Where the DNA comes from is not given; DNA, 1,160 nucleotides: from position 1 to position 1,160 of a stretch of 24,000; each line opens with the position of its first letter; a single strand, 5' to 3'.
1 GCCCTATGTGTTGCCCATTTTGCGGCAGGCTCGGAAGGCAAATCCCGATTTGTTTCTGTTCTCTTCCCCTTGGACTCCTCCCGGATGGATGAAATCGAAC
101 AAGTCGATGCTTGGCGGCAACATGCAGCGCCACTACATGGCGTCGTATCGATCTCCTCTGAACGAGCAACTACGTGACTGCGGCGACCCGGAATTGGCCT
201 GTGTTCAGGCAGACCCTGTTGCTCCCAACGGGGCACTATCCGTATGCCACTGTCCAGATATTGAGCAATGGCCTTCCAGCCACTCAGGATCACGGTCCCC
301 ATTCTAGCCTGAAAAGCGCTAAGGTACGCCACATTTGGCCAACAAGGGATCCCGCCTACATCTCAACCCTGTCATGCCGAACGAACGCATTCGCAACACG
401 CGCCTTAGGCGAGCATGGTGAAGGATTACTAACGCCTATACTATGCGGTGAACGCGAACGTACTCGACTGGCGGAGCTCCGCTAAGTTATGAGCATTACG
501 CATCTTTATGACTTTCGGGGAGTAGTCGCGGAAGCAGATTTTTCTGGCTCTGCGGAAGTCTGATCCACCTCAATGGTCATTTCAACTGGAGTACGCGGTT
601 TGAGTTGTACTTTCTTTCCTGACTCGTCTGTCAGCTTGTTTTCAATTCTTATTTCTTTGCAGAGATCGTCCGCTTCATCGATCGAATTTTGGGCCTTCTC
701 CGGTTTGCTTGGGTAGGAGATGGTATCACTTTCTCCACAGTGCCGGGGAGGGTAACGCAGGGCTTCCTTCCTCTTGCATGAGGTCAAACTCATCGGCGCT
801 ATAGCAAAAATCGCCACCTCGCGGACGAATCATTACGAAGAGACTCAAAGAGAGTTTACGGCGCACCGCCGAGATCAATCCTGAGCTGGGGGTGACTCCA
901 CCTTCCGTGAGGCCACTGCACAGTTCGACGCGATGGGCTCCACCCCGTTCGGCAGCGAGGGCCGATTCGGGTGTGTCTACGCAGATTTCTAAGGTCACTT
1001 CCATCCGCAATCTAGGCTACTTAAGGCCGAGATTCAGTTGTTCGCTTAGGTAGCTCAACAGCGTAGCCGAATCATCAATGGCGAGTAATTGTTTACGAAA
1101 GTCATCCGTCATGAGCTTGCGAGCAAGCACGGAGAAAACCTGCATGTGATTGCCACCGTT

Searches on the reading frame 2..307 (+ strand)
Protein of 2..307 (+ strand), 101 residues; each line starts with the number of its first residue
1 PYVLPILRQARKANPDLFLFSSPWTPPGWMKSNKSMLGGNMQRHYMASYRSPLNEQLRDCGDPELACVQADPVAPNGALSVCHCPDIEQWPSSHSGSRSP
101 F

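Call 4: search_protein_families(library=pfam, proteins=[window:2-307:+])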
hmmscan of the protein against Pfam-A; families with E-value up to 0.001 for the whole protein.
window:2-307:+ (101 aa): 1 family
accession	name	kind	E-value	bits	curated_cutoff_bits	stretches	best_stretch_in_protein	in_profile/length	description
PF02055.22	Glyco_hydro_30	-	4.2e-07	29.7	23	1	4-39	81-116/348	Glycosyl hydrolase family 30 TIM-barrel domain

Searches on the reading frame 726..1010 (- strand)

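Call 4: search_protein_families(library=pfam, proteins=[window:726-1010:-])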
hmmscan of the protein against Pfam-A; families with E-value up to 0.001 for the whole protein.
window:726-1010:- (94 aa): 1 family
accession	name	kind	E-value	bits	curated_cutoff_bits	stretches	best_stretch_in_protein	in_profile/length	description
PF03932.20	CutC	-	1.8e-27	96.5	23.3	1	6-81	2-77/202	CutC family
